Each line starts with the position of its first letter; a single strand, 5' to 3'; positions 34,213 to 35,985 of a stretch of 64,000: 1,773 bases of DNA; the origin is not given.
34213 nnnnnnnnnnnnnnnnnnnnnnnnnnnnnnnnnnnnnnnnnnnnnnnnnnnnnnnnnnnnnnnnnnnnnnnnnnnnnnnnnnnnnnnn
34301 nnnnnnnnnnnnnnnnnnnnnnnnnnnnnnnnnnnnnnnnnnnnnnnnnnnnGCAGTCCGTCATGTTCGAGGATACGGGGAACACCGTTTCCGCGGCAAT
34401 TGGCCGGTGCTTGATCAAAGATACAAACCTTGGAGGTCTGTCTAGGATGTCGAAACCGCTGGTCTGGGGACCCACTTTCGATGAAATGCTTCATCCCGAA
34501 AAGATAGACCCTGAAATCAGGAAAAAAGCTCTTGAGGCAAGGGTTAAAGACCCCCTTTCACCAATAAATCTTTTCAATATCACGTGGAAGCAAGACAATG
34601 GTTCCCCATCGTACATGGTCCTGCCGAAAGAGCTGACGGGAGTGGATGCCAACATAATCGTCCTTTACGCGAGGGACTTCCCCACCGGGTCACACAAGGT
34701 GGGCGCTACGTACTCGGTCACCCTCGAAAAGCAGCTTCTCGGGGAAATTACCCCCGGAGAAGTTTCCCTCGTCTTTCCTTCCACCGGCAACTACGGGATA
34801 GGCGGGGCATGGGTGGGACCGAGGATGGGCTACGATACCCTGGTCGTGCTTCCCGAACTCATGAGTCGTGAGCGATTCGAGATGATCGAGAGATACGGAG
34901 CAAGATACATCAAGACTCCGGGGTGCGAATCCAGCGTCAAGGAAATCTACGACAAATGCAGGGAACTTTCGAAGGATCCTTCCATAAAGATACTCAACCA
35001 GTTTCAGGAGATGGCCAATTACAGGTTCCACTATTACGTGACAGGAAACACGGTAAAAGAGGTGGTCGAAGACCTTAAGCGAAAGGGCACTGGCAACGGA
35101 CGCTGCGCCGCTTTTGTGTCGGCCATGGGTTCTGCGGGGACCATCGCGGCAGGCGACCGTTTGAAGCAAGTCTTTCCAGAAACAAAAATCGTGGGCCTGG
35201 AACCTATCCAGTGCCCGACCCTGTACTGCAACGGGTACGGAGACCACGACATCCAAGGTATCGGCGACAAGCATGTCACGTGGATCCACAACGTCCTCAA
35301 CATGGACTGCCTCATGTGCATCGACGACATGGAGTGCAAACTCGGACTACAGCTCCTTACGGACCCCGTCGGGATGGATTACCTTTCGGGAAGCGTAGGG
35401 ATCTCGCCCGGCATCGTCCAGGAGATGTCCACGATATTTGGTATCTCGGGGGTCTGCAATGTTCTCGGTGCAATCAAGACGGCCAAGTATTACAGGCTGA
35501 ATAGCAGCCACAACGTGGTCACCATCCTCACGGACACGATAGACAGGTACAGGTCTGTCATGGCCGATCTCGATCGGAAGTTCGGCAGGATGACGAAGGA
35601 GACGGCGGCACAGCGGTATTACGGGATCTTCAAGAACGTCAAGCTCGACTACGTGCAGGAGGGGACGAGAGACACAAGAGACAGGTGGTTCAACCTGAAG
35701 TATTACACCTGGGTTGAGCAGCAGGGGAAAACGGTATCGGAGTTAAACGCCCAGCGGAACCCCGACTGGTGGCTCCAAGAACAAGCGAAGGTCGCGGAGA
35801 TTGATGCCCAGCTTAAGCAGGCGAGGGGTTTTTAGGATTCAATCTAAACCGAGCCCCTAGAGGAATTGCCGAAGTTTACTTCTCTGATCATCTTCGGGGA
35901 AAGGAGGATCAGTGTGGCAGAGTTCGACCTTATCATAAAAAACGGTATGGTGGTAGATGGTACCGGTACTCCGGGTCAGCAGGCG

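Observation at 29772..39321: Sigma-54-activated cluster: YgeY-like hydrolase, two fold-type-II PLP enzymes, a D-aminoacylase, and a DUF997 protein with an SSS symporter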

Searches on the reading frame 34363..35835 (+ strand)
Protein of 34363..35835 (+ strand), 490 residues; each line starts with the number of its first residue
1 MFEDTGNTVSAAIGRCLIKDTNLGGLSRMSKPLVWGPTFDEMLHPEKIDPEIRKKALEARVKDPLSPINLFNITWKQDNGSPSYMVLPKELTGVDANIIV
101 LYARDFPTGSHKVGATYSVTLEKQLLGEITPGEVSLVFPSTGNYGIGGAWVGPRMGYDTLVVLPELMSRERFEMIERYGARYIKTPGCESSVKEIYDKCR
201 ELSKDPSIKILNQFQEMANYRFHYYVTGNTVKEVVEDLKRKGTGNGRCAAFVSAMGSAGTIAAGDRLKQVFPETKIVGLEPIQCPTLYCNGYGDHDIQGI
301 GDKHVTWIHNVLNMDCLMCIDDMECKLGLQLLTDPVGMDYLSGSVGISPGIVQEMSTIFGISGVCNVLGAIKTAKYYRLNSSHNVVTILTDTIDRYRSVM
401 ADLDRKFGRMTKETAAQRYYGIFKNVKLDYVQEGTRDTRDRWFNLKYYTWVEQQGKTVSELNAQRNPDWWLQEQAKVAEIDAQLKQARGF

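Call 3: search_protein_families(library=pfam, proteins=[window:34363-35835:+])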
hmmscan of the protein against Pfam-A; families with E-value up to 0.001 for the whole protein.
window:34363-35835:+ (490 aa): 1 family
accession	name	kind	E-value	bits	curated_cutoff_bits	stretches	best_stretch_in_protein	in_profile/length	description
PF00291.31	PALP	-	3e-22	79.8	35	1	107-291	33-202/295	Pyridoxal-phosphate dependent enzyme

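Call 4: search_protein_families(library=ncbifam, proteins=[window:34363-35835:+])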
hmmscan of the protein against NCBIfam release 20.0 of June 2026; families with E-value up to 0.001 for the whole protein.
window:34363-35835:+ (490 aa): 18 families
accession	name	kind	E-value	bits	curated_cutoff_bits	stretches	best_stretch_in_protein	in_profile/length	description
TIGR01136.1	cysKM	subfamily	2.7e-35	122.2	344.15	1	93-324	18-241/299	cysteine synthase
TIGR01139.1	cysK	equivalog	8.5e-35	120.4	350.95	1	92-320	17-237/298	cysteine synthase A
NF007989.0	PRK10717.1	equivalog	1.3e-30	106.6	387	1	106-400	39-316/334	cysteine synthase A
NF008735.0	PRK11761.1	equivalog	1e-25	90.6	413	1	98-283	29-204/296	cysteine synthase CysM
TIGR01138.1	cysM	equivalog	1.1e-24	87.5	394.2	1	94-284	21-201/290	cysteine synthase B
TIGR01137.1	cysta_beta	equivalog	1.6e-23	83.1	510.25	1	107-325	37-254/457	cystathionine beta-synthase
TIGR03945.1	PLP_SbnA_fam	equivalog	3.7e-15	55.8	349.95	1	107-346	33-264/304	2,3-diaminopropionate biosynthesis protein SbnA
NF006094.0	PRK08246.1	subfamily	3.8e-07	29.8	331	1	108-288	49-207/310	serine/threonine dehydratase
NF053679.1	CysteaSynCapA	equivalog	1.9e-06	26.9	600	1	126-280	61-209/329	cysteate synthase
NF052478.1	CystDsulMYC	equivalog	1.8e-05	24.2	600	0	99-240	37-175/354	L-cysteine desulfhydrase Cds1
TIGR01124.1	ilvA_2Cterm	equivalog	0.00015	20.5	411.3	1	136-284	68-204/499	threonine ammonia-lyase, biosynthetic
TIGR02079.1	THD1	equivalog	0.00019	20.4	440.55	1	134-287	65-210/410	threonine ammonia-lyase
NF006058.0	PRK08206.1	equivalog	0.00024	19.7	276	1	135-186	118-169/402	diaminopropionate ammonia-lyase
NF006390.0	PRK08639.1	equivalog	0.00029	19.9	421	1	134-287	74-218/418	threonine ammonia-lyase IlvA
NF005292.0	PRK06815.1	equivalog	0.0003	19.9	371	0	133-288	69-211/320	threonine/serine dehydratase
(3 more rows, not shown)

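Call 8: search_solved_structures(query=window:34363-35835:+, max_evalue=0.001)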
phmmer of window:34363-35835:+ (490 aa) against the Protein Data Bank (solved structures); distinct sequences matched with E-value up to 0.001: 109 (the best 60 are shown).
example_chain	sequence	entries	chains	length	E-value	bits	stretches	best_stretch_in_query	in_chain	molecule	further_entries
7n2t_A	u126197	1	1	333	1.1e-26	96.8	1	92-325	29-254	Cysteine synthase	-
9jxu_A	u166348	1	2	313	1.4e-25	93.2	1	106-399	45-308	Cysteine synthase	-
1o58_A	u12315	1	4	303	2.8e-25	92.2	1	91-398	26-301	O-acetylserine sulfhydrylase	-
3fca_A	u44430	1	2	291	3.2e-25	92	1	91-398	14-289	Cysteine synthase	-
8t2c_A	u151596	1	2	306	4.6e-25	91.5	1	97-396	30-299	Cysteine synthase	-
8srt_A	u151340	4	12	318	4.8e-25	91.4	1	97-396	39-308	Cysteine synthase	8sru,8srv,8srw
2egu_A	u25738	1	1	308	5.6e-25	91.2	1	123-309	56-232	Cysteine synthase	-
2isq_A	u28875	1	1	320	4.5e-24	88.2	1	110-318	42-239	Cysteine synthase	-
1z7w_A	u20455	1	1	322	4.6e-24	88.2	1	110-318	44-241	Cysteine synthase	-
4aec_A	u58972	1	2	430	5.8e-24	87.9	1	92-321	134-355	CYSTEINE SYNTHASE, MITOCHONDRIAL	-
1z7y_A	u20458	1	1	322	8.1e-24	87.4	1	117-318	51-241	Cysteine synthase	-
6c2h_A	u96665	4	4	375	6e-22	81.2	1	87-333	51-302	Cystathionine beta-synthase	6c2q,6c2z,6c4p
5b53_A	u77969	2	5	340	1.5e-21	79.9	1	108-344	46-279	Cysteine synthase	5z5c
4i1y_A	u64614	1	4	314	2.2e-21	79.3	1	88-333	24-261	Cysteine synthase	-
3rr2_A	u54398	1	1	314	4.3e-21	78.4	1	87-333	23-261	Cysteine synthase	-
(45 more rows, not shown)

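Call 11: find_encoding_contigs(protein=window:34363-35835:+, flank=10000, max_places=6)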
Protein window:34363-35835:+ (490 aa): no gene with exactly this product is on record in the collection.

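Call 12: find_homologous_proteins(query=window:34363-35835:+)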
Query window:34363-35835:+ (490 aa): 8000 proteins with E <= 0.001 among 8000 candidates; the best 120 are listed.
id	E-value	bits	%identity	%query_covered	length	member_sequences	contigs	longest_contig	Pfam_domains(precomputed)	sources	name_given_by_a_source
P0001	0.0e+0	1128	99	100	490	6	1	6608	PF00291.32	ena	-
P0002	1.2e-276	936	86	94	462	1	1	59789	PF00291.32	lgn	-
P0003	1.4e-273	926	84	93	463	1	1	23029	PF00291.32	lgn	-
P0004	6.1e-260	881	81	94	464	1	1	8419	PF00291.32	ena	-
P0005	1.8e-257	873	78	94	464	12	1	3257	PF00291.32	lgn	-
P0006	2.5e-256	869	79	94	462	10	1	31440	PF00291.32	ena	-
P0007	4.3e-254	862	77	94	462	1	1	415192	PF00291.32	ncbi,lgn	-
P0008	2.1e-250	850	77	94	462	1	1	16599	PF00291.32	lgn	-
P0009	2.1e-247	840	77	94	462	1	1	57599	PF00291.32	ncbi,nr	ncbi:MAG: pyridoxal-phosphate dependent enzyme [Thermoanaerobacteraceae bacterium]|nr:pyridoxal-phos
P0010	7.3e-247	838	76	94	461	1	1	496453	PF00291.32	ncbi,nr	ncbi:MAG: pyridoxal-phosphate dependent enzyme [Firmicutes bacterium]|nr:pyridoxal-phosphate depende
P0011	1.2e-246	837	76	94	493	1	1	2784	PF00291.32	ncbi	-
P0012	1.0e-244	831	76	94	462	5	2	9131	PF00291.32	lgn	-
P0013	3.1e-244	829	75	94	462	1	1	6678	PF00291.32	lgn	-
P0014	3.6e-241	819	75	93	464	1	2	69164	PF00291.32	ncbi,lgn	ncbi:MAG: PLP-dependent cysteine synthase family protein [Ignavibacteriales bacterium]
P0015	3.6e-241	819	75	94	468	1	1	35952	PF00291.32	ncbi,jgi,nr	ncbi:MAG: pyridoxal-phosphate dependent enzyme [Firmicutes bacterium]|jgi:cysteine synthase|nr:pyrid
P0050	1.0e-219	748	69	94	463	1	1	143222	PF00291.32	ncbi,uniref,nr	ncbi:pyridoxal-phosphate dependent enzyme [Clostridium algoriphilum]|uniref:PLP-dependent cysteine s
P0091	1.4e-212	725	66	94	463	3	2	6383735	PF00291.32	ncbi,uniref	ncbi:pyridoxal-phosphate dependent enzyme [Wukongibacter baidiensis]|uniref:PLP-dependent cysteine s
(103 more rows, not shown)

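Call 13: find_encoding_contigs(protein=P0050, flank=10000, max_places=2)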
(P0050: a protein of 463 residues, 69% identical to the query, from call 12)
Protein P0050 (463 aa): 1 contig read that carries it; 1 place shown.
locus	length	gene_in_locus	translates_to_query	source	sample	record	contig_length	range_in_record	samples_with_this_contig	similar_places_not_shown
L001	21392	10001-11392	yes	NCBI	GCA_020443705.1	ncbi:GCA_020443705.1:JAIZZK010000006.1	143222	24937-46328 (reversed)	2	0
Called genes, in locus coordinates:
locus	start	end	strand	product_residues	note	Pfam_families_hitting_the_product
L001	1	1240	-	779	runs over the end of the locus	PF01315:Ald_Xan_dh_C, PF02738:MoCoBD_1, PF20256:MoCoBD_2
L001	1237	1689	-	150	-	PF00111:Fer2, PF13085:Fer2_3 (weak), PF01799:Fer2_2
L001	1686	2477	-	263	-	PF00941:FAD_binding_5, PF03450:CO_deh_flav_C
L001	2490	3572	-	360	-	PF01180:DHO_dh, PF12797:Fer4_2 (faint), PF14697:Fer4_21, PF00037:Fer4 (faint), PF12837:Fer4_6 (faint), PF12838:Fer4_7, PF13187:Fer4_9 (weak), PF13237:Fer4_10 (weak)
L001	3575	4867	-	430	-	PF07969:Amidohydro_3 (faint), PF01979:Amidohydro_1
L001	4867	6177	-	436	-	PF07969:Amidohydro_3 (faint), PF01979:Amidohydro_1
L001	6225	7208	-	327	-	PF02729:OTCace_N, PF00185:OTCace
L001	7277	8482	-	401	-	PF01546:Peptidase_M20, PF07687:M20_dimer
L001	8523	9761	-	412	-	PF00291:PALP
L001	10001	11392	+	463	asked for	PF00291:PALP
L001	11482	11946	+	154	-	PF00383:dCMP_cyt_deam_1, PF14437:MafB19-deam, PF14439:Bd3614-deam (weak)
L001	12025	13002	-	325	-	PF00389:2-Hacid_dh, PF02826:2-Hacid_dh_C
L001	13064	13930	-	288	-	PF00892:EamA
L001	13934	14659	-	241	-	PF26351:DUF8091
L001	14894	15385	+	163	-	PF00149:Metallophos, PF12850:Metallophos_2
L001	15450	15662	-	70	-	PF00403:HMA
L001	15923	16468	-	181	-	PF17248:DUF5317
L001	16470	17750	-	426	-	PF13487:HD_5, PF01966:HD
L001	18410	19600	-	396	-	PF00350:Dynamin_N (faint), PF01926:MMR_HSR1, PF02421:FeoB_N, PF18128:HydF_dimer, PF18133:HydF_tetramer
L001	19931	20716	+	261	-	PF01522:Polysacc_deac_1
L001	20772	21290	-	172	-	PF01066:CDP-OH_P_transf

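Call 14: find_encoding_contigs(protein=P0091, flank=10000, max_places=2)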
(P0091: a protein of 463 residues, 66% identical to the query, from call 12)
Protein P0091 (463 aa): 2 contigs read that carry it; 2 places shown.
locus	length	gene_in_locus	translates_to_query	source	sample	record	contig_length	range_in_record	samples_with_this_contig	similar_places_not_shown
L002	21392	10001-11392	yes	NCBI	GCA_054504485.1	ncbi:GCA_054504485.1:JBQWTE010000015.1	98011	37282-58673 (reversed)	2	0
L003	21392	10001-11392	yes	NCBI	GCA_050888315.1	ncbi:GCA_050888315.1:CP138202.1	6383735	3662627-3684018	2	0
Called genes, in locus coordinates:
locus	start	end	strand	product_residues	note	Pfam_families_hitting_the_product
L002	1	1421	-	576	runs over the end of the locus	PF01855:POR_N, PF02775:TPP_enzyme_C, PF00037:Fer4 (faint), PF12797:Fer4_2 (faint), PF14697:Fer4_21 (weak)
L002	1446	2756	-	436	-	PF00501:AMP-binding, PF14535:AMP-binding_C_2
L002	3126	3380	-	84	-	-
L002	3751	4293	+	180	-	PF00857:Isochorismatase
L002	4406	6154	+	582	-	PF00004:AAA (faint), PF01078:Mg_chelatase (faint), PF00158:Sigma54_activat, PF14532:Sigma54_activ_2, PF07728:AAA_5 (weak), PF25601:AAA_lid_14, PF02954:HTH_8 (faint)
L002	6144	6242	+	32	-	-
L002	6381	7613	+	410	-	PF00291:PALP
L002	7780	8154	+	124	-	PF01042:Ribonuc_L-PSP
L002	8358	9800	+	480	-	PF01235:Na_Ala_symp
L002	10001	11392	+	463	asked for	PF00291:PALP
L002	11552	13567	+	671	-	PF02743:dCache_1, PF22673:MCP-like_PDC_1, PF17201:Cache_3-Cache_2, PF17200:sCache_2 (weak), PF00672:HAMP, PF00015:MCPsignal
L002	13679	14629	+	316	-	PF04414:tRNA_deacylase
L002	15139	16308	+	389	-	PF01546:Peptidase_M20, PF07687:M20_dimer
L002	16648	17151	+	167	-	PF01327:Pep_deformylase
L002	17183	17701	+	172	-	PF13302:Acetyltransf_3, PF00583:Acetyltransf_1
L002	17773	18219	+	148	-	PF01978:TrmB (weak), PF01047:MarR, PF12802:MarR_2, PF13412:HTH_24 (weak), PF22381:Staph_reg_Sar_Rot (weak)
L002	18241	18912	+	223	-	PF02525:Flavodoxin_2, PF03358:FMN_red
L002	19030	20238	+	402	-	-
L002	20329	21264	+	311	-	PF03547:Mem_trans (weak)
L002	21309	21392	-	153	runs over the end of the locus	-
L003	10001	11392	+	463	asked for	PF00291:PALP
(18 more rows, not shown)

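Call 15: find_encoding_contigs(protein=P0010, flank=10000, max_places=2)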
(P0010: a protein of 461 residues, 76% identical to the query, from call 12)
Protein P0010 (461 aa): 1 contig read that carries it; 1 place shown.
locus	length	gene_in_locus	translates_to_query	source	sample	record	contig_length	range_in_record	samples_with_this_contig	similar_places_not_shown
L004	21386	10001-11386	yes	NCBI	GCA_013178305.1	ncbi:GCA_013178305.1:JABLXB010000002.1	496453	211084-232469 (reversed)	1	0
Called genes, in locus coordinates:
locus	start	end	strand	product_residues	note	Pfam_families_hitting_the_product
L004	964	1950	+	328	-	PF01869:BcrAD_BadFG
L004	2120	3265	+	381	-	PF03977:OAD_beta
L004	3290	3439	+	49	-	-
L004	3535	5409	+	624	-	PF12729:4HB_MCP_1, PF00672:HAMP (weak), PF00015:MCPsignal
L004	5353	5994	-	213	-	-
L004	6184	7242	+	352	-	PF08240:ADH_N, PF00107:ADH_zinc_N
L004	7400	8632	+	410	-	PF01546:Peptidase_M20, PF07687:M20_dimer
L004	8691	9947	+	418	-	PF00291:PALP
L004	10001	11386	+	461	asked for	PF00291:PALP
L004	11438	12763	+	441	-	PF20695:UbiD_N, PF01977:UbiD, PF20696:UbiD_C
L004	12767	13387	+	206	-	PF02525:Flavodoxin_2 (weak), PF03358:FMN_red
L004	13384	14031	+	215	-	PF12844:HTH_19, PF13560:HTH_31, PF01381:HTH_3, PF13443:HTH_26 (weak), PF07883:Cupin_2, PF05899:Cupin_3 (weak)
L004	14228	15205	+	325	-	PF02729:OTCace_N, PF00185:OTCace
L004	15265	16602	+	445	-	PF07969:Amidohydro_3 (faint), PF01979:Amidohydro_1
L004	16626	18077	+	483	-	PF07969:Amidohydro_3 (weak), PF01979:Amidohydro_1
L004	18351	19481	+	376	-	PF12683:DUF3798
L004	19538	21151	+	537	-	PF00005:ABC_tran, PF13304:AAA_21 (faint), PF00005:ABC_tran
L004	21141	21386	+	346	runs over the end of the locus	PF02653:BPD_transp_2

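Call 25: search_protein_families(library=ncbifam, proteins=[L001:8523-9761:-, L002:6381-7613:+, L001:7277-8482:-, L002:15139-16308:+, L004:7400-8632:+, L001:11482-11946:+], max_evalue=1e-20)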
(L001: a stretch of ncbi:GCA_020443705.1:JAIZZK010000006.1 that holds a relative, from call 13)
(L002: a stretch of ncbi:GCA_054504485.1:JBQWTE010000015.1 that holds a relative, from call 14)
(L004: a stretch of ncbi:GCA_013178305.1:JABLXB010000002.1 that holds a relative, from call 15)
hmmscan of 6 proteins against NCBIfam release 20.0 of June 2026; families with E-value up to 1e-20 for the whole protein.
L001:8523-9761:- (412 aa): 4 families
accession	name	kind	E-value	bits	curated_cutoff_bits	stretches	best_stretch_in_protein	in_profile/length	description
TIGR03528.1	2_3_DAP_am_ly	equivalog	4e-172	572.2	532.25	1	9-404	2-396/396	diaminopropionate ammonia-lyase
NF006058.0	PRK08206.1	equivalog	2.9e-162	539.8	276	1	18-406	13-398/402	diaminopropionate ammonia-lyase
TIGR01747.1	diampropi_NH3ly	subfamily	1.5e-154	514.4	274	1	29-403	2-376/376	diaminopropionate ammonia-lyase family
TIGR01127.1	ilvA_1Cterm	equivalog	1.2e-23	83.8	378.75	1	124-366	51-269/380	threonine ammonia-lyase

L002:6381-7613:+ (410 aa): 3 families
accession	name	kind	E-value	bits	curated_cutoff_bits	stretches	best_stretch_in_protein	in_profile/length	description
TIGR03528.1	2_3_DAP_am_ly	equivalog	1.7e-186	619.5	532.25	1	20-401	15-396/396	diaminopropionate ammonia-lyase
TIGR01747.1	diampropi_NH3ly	subfamily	2.7e-173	576.1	274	1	26-400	2-376/376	diaminopropionate ammonia-lyase family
NF006058.0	PRK08206.1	equivalog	1.4e-172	573.7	276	1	20-404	18-399/402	diaminopropionate ammonia-lyase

L001:7277-8482:- (401 aa): 23 families
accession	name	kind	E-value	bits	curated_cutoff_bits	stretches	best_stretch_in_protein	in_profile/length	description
TIGR03526.1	selenium_YgeY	hypoth_equivalog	5.4e-207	687.3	321.5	1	5-398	1-394/395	YgeY family selenium metabolism-linked hydrolase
NF009555.0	PRK13004.1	equivalog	1.9e-198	659.3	321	1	4-398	2-396/399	YgeY family selenium metabolism-linked hydrolase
TIGR01910.1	DapE-ArgE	subfamily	1.8e-56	191.9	217.6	1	21-387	2-371/373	ArgE/DapE family deacylase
NF006365.0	PRK08588.1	subfamily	4.3e-38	131.6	289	1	21-394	11-377/383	succinyl-diaminopimelate desuccinylase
NF006399.0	PRK08651.1-2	equivalog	1.2e-36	126.6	381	1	18-387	5-394/405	succinyl-diaminopimelate desuccinylase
NF009557.0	PRK13009.1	equivalog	1.3e-33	116.7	284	1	21-294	7-289/377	succinyl-diaminopimelate desuccinylase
NF006400.0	PRK08651.1-3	equivalog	2.9e-32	111.9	374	1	63-393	75-402/410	succinyl-diaminopimelate desuccinylase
NF005373.0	PRK06915.1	equivalog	3.1e-32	112.1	428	1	64-392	84-412/422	peptidase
NF003367.0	PRK04443.1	equivalog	3.9e-31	108.7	363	1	16-298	6-266/349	[LysW]-lysine hydrolase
TIGR01900.1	dapE-gram_pos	equivalog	1.7e-29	102.8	304.2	1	18-390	4-346/351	succinyl-diaminopimelate desuccinylase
NF009558.0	PRK13013.1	equivalog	5.6e-29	101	428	1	69-392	84-418/429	acetylornithine deacetylase/succinyl-diaminopimelate desuccinylase family protein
TIGR01892.1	AcOrn-deacetyl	equivalog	8e-29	100.8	297.7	1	23-390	3-361/365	acetylornithine deacetylase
NF005710.0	PRK07522.1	subfamily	3e-28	99.1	412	1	18-389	9-380/391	acetylornithine deacetylase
TIGR01246.1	dapE_proteo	equivalog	1.3e-27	96.8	361.8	1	21-280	3-271/370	succinyl-diaminopimelate desuccinylase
NF003474.0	PRK05111.1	equivalog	1.5e-27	96.5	460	1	21-376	10-359/383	acetylornithine deacetylase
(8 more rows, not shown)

L002:15139-16308:+ (389 aa): 24 families
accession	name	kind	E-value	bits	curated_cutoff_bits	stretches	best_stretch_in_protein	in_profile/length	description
NF009555.0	PRK13004.1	equivalog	2e-125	418.8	321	1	2-387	4-393/399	YgeY family selenium metabolism-linked hydrolase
TIGR03526.1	selenium_YgeY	hypoth_equivalog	1.3e-110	370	321.5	1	2-384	2-388/395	YgeY family selenium metabolism-linked hydrolase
TIGR01910.1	DapE-ArgE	subfamily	8.5e-62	209.5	217.6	1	16-378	1-370/373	ArgE/DapE family deacylase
NF006399.0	PRK08651.1-2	equivalog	3.4e-46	158.1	381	1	11-381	2-396/405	succinyl-diaminopimelate desuccinylase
NF006365.0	PRK08588.1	subfamily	1.6e-45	156.1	289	1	12-387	6-378/383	succinyl-diaminopimelate desuccinylase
NF006400.0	PRK08651.1-3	equivalog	1.4e-44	152.5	374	1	59-389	75-406/410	succinyl-diaminopimelate desuccinylase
TIGR01900.1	dapE-gram_pos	equivalog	1.8e-39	135.6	304.2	1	11-380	1-344/351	succinyl-diaminopimelate desuccinylase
NF009557.0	PRK13009.1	equivalog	6e-39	134.2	284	1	13-388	3-373/377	succinyl-diaminopimelate desuccinylase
NF005710.0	PRK07522.1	subfamily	5.5e-38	131.1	412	1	10-387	5-386/391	acetylornithine deacetylase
NF005373.0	PRK06915.1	equivalog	1.4e-36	126.4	428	1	64-384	91-412/422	peptidase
TIGR01892.1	AcOrn-deacetyl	equivalog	2.1e-34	119.2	297.7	1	20-380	4-359/365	acetylornithine deacetylase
NF009558.0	PRK13013.1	equivalog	2.1e-34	118.9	428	1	4-386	7-420/429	acetylornithine deacetylase/succinyl-diaminopimelate desuccinylase family protein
NF003367.0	PRK04443.1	equivalog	2e-33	116.2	363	1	8-388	2-344/349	[LysW]-lysine hydrolase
NF005306.0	PRK06837.1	subfamily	7.6e-33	114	376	1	68-373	98-405/427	ArgE/DapE family deacylase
TIGR01246.1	dapE_proteo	equivalog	1.9e-31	109.4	361.8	1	16-389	2-370/370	succinyl-diaminopimelate desuccinylase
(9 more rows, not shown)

L004:7400-8632:+ (410 aa): 18 families
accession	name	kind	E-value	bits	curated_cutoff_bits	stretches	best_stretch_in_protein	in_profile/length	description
NF009555.0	PRK13004.1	equivalog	2.6e-128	428.3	321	1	5-403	12-394/399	YgeY family selenium metabolism-linked hydrolase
TIGR03526.1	selenium_YgeY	hypoth_equivalog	7.7e-73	245.6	321.5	1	8-401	13-389/395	YgeY family selenium metabolism-linked hydrolase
TIGR01910.1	DapE-ArgE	subfamily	4.1e-51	174.3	217.6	1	11-391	1-368/373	ArgE/DapE family deacylase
NF006399.0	PRK08651.1-2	equivalog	8.7e-39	133.7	381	1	8-391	4-391/405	succinyl-diaminopimelate desuccinylase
NF005373.0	PRK06915.1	equivalog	3.8e-37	128.2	428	1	8-223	17-240/422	peptidase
TIGR01892.1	AcOrn-deacetyl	equivalog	2.5e-36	125.5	297.7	1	67-392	52-356/365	acetylornithine deacetylase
NF009558.0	PRK13013.1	equivalog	7.5e-36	123.7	428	1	5-294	13-326/429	acetylornithine deacetylase/succinyl-diaminopimelate desuccinylase family protein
NF006402.0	PRK08651.1-5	equivalog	9.1e-36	123.6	369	1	27-393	21-356/369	succinyl-diaminopimelate desuccinylase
NF006365.0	PRK08588.1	subfamily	1.2e-35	123.6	289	1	55-290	43-281/383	succinyl-diaminopimelate desuccinylase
NF006400.0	PRK08651.1-3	equivalog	4.8e-35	121.1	374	1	71-401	78-403/410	succinyl-diaminopimelate desuccinylase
NF005306.0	PRK06837.1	subfamily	5.2e-34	117.8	376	1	8-390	20-407/427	ArgE/DapE family deacylase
NF005710.0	PRK07522.1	subfamily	8.1e-33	114.1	412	1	17-391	17-375/391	acetylornithine deacetylase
NF009557.0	PRK13009.1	equivalog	1.6e-32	113.1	284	1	9-399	4-369/377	succinyl-diaminopimelate desuccinylase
TIGR01900.1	dapE-gram_pos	equivalog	8.1e-32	110.5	304.2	1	9-285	4-262/351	succinyl-diaminopimelate desuccinylase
NF003367.0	PRK04443.1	equivalog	3e-31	109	363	1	8-224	7-191/349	[LysW]-lysine hydrolase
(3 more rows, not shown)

L001:11482-11946:+ (154 aa): 1 family
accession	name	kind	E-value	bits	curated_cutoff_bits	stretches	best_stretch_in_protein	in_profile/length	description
NF008113.2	PRK10860.1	equivalog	1.5e-21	76.9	150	1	4-105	10-110/165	tRNA adenosine(34) deaminase TadA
